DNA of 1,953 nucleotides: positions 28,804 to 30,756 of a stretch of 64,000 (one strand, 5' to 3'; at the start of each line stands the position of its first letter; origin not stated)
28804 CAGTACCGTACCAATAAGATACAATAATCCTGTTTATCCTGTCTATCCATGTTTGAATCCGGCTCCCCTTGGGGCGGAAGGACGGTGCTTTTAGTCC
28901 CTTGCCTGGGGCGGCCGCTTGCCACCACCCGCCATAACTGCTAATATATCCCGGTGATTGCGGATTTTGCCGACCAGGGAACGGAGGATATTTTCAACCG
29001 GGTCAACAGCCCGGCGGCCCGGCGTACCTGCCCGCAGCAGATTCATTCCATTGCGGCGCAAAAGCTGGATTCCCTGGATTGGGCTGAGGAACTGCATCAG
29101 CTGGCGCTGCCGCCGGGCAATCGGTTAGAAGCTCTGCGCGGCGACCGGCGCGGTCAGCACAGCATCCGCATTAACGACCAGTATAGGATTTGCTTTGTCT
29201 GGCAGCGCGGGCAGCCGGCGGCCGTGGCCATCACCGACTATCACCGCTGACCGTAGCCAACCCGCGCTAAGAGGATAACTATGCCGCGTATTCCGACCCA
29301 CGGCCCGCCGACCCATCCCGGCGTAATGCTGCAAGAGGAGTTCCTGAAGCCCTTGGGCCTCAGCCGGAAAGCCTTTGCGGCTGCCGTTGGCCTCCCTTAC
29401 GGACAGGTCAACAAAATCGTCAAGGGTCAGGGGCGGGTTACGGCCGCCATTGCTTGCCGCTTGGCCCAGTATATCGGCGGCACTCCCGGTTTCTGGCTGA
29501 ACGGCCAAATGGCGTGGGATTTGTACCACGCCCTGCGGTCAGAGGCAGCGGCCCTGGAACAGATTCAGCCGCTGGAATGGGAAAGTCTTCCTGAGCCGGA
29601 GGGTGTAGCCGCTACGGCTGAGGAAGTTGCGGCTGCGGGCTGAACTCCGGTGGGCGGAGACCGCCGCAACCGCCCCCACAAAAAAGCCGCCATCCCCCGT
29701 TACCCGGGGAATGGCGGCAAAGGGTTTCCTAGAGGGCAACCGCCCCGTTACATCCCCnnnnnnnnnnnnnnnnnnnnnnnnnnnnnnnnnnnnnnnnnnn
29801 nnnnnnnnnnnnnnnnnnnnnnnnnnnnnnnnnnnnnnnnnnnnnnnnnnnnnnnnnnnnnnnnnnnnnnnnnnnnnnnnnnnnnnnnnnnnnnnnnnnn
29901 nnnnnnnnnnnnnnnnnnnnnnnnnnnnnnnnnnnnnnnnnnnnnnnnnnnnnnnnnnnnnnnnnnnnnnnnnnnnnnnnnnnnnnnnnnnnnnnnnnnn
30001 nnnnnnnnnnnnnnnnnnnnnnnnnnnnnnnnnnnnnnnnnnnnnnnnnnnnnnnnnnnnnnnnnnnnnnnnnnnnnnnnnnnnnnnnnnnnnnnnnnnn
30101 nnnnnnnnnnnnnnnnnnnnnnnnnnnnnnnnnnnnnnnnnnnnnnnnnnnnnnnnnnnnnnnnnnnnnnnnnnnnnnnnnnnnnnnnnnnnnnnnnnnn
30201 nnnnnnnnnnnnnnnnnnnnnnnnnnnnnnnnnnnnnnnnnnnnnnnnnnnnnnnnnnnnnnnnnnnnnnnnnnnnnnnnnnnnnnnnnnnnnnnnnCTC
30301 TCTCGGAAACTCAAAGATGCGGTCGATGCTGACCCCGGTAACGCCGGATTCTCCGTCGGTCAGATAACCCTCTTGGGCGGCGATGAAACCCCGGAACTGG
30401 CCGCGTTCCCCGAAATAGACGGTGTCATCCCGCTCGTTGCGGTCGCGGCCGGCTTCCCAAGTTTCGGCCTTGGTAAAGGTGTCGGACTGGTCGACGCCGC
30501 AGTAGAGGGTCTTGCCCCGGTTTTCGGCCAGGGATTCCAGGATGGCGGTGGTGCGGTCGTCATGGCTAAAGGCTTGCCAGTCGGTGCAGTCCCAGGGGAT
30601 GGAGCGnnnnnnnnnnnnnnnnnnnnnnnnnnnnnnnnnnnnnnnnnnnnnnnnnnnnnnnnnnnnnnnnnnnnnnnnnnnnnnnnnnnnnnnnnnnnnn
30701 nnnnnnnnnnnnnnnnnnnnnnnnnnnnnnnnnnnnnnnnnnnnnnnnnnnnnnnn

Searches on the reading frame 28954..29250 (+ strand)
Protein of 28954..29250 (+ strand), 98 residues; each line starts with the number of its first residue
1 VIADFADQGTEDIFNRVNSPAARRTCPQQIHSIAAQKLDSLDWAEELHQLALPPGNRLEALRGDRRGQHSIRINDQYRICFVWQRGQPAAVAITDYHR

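Call 90: search_protein_families(library=pfam, proteins=[window:28954-29250:+], max_evalue=0.001)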
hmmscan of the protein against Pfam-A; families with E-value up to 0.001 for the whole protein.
window:28954-29250:+ (98 aa): 1 family
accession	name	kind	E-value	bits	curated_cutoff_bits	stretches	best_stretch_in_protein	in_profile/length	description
PF05015.19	HigB-like_toxin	-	3.2e-14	53.6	27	1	5-87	3-82/91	RelE-like toxin of type II toxin-antitoxin system HigB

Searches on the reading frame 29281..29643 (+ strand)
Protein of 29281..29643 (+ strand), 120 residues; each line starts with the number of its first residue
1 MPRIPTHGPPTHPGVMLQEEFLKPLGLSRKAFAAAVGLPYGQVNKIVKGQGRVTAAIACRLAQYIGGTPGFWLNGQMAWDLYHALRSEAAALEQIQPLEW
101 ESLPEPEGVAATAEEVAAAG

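Call 90: search_protein_families(library=pfam, proteins=[window:29281-29643:+], max_evalue=0.001)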
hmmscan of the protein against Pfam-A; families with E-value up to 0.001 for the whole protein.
window:29281-29643:+ (120 aa): 1 family
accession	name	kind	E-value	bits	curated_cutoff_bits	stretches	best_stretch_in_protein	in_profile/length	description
PF01381.28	HTH_3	-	1.3e-07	32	23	1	20-70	3-53/55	Helix-turn-helix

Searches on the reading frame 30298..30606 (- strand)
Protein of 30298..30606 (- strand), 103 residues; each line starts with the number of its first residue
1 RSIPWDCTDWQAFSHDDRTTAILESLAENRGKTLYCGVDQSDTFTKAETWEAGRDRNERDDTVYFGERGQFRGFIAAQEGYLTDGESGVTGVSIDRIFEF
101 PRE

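Call 43: search_protein_representatives(protein=window:30298-30606:-)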
Query: 103 residues. Proteins with E-value up to 0.001 (for the whole library): 57; up to 1e-10: 52; up to 1e-30: 44. The best 57 are listed.
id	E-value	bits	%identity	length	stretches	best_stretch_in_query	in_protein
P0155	4.3e-63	226.6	99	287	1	2-103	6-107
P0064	1.9e-60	218.1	94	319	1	1-103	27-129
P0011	2.6e-59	214.4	91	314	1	1-103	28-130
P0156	3.5e-58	210.8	93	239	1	1-101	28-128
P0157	8.9e-58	209.5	90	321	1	1-103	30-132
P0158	1.3e-56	205.7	93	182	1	4-103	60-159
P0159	2.2e-56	205.0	87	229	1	1-103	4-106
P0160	2.4e-56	204.8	88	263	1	1-103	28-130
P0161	5.9e-56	203.6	86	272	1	1-103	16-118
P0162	9.3e-56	203.0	85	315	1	1-103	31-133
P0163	1.1e-55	202.8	86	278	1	1-103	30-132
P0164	1.9e-55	202.0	89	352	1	1-101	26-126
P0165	6.5e-55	200.3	86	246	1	1-103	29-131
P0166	5.1e-54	197.4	85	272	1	1-103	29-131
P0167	1.8e-51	189.2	82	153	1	1-103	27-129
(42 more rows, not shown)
